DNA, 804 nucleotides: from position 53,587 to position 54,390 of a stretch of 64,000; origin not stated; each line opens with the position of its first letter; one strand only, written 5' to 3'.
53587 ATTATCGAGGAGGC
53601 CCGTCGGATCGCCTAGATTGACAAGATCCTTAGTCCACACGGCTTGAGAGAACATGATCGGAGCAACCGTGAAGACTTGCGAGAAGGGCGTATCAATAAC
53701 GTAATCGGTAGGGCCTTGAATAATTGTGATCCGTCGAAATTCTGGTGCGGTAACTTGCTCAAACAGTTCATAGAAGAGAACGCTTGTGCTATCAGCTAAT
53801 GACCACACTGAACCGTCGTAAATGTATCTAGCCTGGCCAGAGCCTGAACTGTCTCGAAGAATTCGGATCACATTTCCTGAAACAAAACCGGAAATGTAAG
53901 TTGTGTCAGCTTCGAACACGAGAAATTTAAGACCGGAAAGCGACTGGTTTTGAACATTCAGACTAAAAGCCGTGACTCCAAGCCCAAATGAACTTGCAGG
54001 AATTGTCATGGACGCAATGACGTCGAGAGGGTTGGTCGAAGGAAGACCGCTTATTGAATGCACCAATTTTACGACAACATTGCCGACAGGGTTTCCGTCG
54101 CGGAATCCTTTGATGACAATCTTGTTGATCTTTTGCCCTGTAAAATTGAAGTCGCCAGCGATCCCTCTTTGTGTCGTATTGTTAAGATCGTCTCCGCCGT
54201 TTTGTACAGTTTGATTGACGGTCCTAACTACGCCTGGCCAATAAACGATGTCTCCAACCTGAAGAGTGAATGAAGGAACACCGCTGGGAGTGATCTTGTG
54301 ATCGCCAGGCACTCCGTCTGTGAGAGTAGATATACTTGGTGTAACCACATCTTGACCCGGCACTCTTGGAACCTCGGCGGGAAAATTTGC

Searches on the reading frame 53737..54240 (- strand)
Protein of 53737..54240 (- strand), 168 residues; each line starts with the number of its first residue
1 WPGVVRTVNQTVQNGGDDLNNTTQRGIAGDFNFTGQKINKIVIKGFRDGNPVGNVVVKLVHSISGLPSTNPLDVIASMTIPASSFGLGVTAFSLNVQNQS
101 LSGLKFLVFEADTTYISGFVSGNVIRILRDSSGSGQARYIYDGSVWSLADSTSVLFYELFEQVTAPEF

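Call 92: search_protein_families(library=pfam, proteins=[window:53737-54240:-], max_evalue=10)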
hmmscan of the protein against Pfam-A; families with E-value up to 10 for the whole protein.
window:53737-54240:- (168 aa): 1 family
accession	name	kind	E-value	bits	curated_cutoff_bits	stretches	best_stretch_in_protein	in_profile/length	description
PF22755.2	E217_gp28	-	0.23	12.1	27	1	94-153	39-95/110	E217 collar protein gp28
